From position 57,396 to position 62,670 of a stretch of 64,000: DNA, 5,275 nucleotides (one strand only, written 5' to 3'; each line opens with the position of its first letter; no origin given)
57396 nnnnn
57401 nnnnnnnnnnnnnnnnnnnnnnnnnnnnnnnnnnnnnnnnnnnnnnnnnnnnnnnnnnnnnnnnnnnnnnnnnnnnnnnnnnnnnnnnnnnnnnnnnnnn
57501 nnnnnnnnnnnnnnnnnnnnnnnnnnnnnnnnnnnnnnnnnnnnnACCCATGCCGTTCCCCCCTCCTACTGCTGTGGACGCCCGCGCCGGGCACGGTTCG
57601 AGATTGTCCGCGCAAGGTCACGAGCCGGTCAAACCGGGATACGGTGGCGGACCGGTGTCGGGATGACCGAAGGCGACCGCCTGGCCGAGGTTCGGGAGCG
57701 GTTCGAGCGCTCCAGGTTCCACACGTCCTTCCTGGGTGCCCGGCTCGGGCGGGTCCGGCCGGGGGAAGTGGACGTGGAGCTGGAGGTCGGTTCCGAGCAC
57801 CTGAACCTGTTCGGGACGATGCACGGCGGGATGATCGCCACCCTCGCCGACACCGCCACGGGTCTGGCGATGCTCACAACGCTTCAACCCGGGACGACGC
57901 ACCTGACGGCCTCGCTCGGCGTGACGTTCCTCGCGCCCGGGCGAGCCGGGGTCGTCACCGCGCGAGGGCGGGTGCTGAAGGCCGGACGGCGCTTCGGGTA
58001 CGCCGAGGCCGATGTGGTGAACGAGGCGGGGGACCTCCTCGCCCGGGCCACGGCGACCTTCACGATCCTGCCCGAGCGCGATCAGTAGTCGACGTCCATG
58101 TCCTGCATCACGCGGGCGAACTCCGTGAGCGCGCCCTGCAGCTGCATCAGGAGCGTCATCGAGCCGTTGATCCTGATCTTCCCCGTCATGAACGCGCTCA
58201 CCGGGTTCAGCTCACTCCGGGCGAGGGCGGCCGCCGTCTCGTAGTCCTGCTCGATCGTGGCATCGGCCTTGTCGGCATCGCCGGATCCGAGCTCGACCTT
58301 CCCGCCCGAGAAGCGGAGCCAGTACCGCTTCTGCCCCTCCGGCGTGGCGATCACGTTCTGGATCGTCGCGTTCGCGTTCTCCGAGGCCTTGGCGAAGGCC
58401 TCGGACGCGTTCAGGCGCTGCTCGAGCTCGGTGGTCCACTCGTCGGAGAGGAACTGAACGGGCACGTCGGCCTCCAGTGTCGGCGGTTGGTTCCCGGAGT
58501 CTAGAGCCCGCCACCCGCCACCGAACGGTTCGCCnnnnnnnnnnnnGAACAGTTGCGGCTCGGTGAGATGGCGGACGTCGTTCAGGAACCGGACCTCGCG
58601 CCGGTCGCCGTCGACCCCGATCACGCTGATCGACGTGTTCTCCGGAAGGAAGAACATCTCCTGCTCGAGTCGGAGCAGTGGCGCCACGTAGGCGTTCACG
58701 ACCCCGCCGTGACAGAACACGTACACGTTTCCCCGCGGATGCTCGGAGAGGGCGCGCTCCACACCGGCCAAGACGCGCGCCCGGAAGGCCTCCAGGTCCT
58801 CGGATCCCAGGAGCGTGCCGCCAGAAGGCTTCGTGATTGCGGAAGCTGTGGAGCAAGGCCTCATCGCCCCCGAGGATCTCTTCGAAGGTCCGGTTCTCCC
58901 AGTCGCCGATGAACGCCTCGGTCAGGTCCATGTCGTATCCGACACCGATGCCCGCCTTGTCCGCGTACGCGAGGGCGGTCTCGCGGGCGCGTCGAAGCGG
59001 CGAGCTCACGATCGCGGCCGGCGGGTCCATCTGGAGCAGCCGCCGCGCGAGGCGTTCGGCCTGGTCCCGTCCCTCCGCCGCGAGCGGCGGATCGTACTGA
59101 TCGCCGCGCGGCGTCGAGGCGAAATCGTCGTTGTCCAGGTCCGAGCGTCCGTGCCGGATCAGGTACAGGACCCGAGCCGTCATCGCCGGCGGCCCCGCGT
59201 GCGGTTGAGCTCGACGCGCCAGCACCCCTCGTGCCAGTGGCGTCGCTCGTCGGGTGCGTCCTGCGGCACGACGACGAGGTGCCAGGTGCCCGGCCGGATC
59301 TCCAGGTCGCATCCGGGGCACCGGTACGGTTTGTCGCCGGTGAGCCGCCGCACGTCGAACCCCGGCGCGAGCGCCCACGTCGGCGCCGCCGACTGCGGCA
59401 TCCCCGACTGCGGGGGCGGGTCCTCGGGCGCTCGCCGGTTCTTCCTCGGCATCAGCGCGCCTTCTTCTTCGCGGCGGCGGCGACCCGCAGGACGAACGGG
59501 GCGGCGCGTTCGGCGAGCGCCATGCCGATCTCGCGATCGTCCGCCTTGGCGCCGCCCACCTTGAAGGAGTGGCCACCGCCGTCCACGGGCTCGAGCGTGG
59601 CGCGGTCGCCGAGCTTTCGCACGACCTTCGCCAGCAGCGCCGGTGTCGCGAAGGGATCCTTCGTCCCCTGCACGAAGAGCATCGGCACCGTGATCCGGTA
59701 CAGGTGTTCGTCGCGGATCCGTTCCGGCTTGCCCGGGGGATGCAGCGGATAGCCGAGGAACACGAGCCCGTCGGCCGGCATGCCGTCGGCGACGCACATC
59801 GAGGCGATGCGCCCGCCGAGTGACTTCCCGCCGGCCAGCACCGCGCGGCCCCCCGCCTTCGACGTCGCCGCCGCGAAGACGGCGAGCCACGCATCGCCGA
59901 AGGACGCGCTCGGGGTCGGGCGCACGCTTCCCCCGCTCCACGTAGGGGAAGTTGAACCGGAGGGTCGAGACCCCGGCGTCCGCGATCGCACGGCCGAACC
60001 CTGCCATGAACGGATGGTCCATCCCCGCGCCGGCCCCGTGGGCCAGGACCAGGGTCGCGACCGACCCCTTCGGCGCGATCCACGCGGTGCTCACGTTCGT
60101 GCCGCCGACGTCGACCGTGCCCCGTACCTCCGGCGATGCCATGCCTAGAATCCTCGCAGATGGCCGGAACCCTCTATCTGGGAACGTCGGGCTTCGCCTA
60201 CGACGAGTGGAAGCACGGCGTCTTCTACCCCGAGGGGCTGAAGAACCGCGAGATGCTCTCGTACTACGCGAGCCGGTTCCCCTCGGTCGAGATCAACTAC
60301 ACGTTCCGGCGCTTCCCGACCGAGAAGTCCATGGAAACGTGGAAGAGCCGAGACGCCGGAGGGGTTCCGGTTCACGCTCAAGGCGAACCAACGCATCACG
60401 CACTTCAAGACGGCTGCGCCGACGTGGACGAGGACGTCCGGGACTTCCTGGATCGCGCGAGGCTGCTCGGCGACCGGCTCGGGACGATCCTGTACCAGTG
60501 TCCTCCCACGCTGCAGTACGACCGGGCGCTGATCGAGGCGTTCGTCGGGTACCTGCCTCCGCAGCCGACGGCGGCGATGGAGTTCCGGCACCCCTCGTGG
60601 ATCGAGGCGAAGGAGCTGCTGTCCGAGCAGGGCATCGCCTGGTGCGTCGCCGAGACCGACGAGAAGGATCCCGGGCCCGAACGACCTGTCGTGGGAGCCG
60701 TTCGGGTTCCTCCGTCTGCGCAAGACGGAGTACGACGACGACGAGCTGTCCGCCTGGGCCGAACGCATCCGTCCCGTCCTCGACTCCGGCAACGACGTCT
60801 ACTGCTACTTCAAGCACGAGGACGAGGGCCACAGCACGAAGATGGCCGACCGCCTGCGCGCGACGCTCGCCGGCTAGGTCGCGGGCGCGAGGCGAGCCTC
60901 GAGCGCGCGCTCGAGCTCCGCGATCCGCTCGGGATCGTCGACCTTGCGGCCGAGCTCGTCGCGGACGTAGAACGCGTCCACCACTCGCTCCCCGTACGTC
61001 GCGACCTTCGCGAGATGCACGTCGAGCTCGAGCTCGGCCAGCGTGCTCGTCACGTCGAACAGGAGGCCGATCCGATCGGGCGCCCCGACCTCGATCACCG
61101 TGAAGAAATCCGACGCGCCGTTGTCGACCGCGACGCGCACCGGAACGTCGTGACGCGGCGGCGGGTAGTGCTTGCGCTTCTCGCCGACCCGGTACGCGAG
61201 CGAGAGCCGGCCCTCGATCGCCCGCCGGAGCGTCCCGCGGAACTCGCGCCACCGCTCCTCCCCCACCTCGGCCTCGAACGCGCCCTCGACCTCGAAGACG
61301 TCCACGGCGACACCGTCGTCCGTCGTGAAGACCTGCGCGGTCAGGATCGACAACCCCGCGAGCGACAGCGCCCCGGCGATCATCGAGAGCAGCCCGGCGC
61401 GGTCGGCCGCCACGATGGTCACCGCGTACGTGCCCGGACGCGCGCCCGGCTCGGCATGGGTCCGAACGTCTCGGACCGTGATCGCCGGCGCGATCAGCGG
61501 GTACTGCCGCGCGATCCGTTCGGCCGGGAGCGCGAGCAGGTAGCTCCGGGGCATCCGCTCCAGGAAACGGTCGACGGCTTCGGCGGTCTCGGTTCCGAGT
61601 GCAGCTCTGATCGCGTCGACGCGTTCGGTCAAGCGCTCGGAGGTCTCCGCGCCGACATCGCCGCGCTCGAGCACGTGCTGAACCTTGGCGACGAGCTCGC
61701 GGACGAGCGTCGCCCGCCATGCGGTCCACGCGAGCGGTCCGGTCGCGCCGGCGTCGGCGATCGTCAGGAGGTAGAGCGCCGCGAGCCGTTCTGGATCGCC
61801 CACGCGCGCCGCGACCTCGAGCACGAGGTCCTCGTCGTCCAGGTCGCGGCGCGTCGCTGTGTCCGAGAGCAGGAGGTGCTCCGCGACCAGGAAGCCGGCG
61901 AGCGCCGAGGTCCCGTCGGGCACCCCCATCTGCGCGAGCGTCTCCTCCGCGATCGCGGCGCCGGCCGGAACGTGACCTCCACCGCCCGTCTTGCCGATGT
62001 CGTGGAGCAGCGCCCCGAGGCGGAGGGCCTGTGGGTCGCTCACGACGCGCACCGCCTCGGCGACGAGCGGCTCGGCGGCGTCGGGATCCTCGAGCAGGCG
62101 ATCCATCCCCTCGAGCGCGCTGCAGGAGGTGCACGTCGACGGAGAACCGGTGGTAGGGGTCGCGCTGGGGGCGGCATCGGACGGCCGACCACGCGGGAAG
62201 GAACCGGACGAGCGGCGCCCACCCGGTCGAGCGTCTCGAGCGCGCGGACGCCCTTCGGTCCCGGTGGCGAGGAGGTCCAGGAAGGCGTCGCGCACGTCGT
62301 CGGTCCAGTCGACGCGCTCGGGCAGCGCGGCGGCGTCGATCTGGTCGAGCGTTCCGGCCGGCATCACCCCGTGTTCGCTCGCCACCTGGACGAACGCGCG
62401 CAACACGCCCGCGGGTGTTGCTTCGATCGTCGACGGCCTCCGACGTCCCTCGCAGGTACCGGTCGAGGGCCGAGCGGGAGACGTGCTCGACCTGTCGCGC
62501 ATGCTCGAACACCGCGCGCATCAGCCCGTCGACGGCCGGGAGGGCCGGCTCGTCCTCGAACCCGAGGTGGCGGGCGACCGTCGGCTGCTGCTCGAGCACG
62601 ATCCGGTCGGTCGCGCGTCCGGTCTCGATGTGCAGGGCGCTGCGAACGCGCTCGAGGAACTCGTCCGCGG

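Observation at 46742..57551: Putative extracellular nucleotide-scavenging locus: a giant secreted NPP/AlkP-core plus UshA 5'-nucleotidase fusion, upp, and a BMP-type nucleoside ABC importer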

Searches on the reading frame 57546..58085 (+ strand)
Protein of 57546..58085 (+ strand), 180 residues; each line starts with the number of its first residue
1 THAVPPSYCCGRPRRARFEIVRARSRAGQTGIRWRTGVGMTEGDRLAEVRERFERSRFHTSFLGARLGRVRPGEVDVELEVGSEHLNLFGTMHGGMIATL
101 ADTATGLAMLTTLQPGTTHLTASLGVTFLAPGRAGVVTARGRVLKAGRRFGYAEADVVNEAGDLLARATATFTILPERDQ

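Call 18: search_protein_families(library=pfam, proteins=[window:57546-58085:+], max_evalue=0.001)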
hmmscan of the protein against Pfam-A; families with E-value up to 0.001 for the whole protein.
window:57546-58085:+ (180 aa): 3 families
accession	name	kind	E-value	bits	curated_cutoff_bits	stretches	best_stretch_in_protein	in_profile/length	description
PF03061.28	4HBT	-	3e-16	59.9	20.6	1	89-165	1-78/79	Thioesterase superfamily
PF14539.12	DUF4442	-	3.1e-09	37.6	25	1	64-171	20-129/132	Domain of unknown function (DUF4442)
PF13622.12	4HBT_3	-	1.4e-07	32.1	24.3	1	89-173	8-83/83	Acyl-CoA thioesterase N-terminal domain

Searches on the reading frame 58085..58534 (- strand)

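Call 18: search_protein_families(library=pfam, proteins=[window:58085-58534:-], max_evalue=0.001)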
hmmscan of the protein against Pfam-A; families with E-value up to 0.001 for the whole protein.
window:58085-58534:- (150 aa): 1 family
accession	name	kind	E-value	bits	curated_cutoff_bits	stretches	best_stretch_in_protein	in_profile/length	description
PF02036.22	SCP2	-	1.3e-15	58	21.3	1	39-136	6-100/101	SCP-2 sterol transfer family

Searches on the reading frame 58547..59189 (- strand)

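Call 71: search_protein_families(library=pfam, proteins=[window:58547-59189:-], max_evalue=0.001)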
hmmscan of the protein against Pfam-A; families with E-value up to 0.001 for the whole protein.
window:58547-59189:- (214 aa): 1 family
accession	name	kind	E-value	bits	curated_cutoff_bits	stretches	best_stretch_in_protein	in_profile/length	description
PF00300.27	His_Phos_1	-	3.4e-24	86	21.7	1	8-121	1-109/194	Histidine phosphatase superfamily (branch 1)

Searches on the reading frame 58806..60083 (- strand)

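Call 71: search_protein_families(library=pfam, proteins=[window:58806-60083:-], max_evalue=0.001)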
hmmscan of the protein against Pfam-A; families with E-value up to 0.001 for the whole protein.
window:58806-60083:- (426 aa): 1 family
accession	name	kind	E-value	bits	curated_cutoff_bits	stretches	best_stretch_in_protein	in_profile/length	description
PF00300.27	His_Phos_1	-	2e-23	83.5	21.7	1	306-419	1-109/194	Histidine phosphatase superfamily (branch 1)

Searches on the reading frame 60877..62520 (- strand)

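Call 18: search_protein_families(library=pfam, proteins=[window:60877-62520:-], max_evalue=0.001)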
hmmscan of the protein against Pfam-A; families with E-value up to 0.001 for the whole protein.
window:60877-62520:- (548 aa): 5 families
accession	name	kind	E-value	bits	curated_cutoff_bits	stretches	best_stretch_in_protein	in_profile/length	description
PF01842.31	ACT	-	6.6e-17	61.4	27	2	366-426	2-63/66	ACT domain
PF22754.3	bHLH-TF_ACT-like_plant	-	4.6e-09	36.8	27.6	0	475-541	12-72/75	Plant bHLH transcription factor, ACT-like domain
PF24931.1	ACT_ACR9_3rd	-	1.3e-06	28.8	27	1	463-544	2-84/98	ACR9-like, ACT-like domain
PF01966.28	HD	-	8.8e-06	26.4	22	1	161-237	22-110/116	HD domain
PF13291.12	ACT_4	-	6.6e-05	23.9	27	0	367-411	9-54/80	ACT domain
